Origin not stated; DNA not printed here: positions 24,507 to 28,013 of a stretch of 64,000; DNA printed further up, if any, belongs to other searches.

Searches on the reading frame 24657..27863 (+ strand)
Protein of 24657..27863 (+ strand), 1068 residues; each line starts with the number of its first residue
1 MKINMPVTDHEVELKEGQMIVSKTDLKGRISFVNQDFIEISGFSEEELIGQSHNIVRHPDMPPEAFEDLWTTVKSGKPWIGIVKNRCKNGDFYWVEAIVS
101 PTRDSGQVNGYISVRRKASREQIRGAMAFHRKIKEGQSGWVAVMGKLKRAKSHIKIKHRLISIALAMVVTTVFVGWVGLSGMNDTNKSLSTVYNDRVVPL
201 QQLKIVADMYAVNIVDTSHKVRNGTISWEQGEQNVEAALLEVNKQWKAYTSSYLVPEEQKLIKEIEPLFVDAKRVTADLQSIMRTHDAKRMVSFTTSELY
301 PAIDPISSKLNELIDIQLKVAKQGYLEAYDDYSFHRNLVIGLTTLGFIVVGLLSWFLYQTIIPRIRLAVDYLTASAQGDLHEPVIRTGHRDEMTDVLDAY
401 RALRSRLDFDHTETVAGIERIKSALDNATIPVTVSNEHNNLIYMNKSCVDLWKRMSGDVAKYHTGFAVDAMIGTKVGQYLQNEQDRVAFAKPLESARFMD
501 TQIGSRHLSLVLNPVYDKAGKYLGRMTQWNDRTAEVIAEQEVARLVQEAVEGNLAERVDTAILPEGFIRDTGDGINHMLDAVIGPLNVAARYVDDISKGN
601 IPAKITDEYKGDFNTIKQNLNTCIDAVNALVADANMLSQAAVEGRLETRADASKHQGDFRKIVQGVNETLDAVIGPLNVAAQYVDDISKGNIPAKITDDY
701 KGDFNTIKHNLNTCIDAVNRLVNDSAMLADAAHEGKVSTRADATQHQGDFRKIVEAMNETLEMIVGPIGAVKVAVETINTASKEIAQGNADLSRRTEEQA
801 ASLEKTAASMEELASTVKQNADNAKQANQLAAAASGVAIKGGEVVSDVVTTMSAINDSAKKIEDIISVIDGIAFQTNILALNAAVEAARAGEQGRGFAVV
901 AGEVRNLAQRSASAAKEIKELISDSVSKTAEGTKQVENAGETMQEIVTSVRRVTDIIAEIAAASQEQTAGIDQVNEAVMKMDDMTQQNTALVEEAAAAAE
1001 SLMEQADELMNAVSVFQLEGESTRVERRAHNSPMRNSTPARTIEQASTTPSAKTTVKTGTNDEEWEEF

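Call 3: search_protein_families(library=pfam, proteins=[window:24657-27863:+])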
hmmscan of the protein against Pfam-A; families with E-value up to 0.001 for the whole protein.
window:24657-27863:+ (1068 aa): 11 families
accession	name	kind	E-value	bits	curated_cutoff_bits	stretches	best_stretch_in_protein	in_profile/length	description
PF18947.5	HAMP_2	-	2e-69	229.9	24.3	3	654-719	1-66/67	HAMP domain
PF00015.26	MCPsignal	-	2.2e-55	187.6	34.6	1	829-985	2-172/172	Methyl-accepting chemotaxis protein (MCP) signalling domain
PF12729.13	4HB_MCP_1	-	3.5e-22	79.3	27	1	154-328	2-177/181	Four helix bundle sensory module for signal transduction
PF08447.18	PAS_3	-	4.6e-16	59.3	25.6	1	32-114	3-88/89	PAS fold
PF02203.21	TarH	-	3.2e-14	53.7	25.2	1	152-320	3-176/177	Tar ligand binding domain homologue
PF00989.32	PAS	-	3.5e-14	53.2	22.6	1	24-112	17-107/113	PAS fold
PF13426.13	PAS_9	-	6.8e-13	49.2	27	1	19-113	3-96/103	PAS domain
PF08448.16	PAS_4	-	7.9e-09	36.2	23.1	1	23-114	11-101/110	PAS fold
PF00672.30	HAMP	-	1.6e-05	25.6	25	0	365-407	10-51/53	HAMP domain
PF04108.17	ATG17_like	-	0.0001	22.4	43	0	934-1016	126-199/355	Autophagy protein ATG17-like domain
PF13188.13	PAS_8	-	0.00026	21.2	21.8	0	419-453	1-35/65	PAS domain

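Call 4: search_protein_families(library=ncbifam, proteins=[window:24657-27863:+])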
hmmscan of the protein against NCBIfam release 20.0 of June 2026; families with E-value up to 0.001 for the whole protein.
window:24657-27863:+ (1068 aa): 16 families
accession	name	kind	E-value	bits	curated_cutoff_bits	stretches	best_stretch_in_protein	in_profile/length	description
NF041847.1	transduc_aer2_vibrio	equivalog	1.4e-161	539.4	1200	3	734-1068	471-804/804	aerotaxis transducer Aer2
NF047851.1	MCPCitTducer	equivalog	1.4e-108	364.4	900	1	744-1042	242-539/553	methyl-accepting chemotaxis citrate transducer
NF011622.0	PRK15048.1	equivalog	1.8e-107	360.7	900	1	744-1046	244-543/553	methyl-accepting chemotaxis protein II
NF011615.0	PRK15041.1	equivalog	5.4e-105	352.1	947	1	714-1046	218-543/554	methyl-accepting chemotaxis protein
NF007309.0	PRK09793.1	equivalog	1.8e-95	320.9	903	1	766-1025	261-520/533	methyl-accepting chemotaxis protein IV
NF058645.1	MCPCtpMPsAe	equivalog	9e-24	84.1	900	1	736-1017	255-557/558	methyl-accepting chemotaxis protein CtpM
NF050802.1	AspChtxCcaA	equivalog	1.6e-22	79.7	1300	2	777-926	494-636/700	aspartate chemotaxis receptor CcaA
TIGR02938.1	nifL_nitrog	equivalog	4.6e-17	61.7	242.45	1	17-120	13-117/494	nitrogen fixation negative regulator NifL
TIGR00229.1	sensory_box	domain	3.4e-15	56.3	22.9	1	24-115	21-113/126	PAS domain S-box protein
NF045675.1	PhdiestaseDibA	equivalog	4.5e-11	41.8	980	1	22-114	92-185/623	phosphodiesterase DibA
NF052652.1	YtvA_fam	equivalog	2.6e-08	33.7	250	1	29-113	24-109/243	YtvA family blue-light photoreceptor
NF010076.0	PRK13557.1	subfamily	2.4e-06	26.3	631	1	19-111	43-137/540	histidine kinase famiy protein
NF052306.1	BluLightHisKinLov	equivalog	1.1e-05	24.4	450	1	28-111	45-129/334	blue-light-activated histidine kinase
TIGR04527.1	mycoplas_twoTM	subfamily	9.3e-05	22.2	125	0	760-867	69-171/248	MG_279/MG_280 family protein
NF002572.0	PRK02224.1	equivalog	0.00031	19.2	1087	1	639-1014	264-616/888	DNA double-strand break repair ATPase Rad50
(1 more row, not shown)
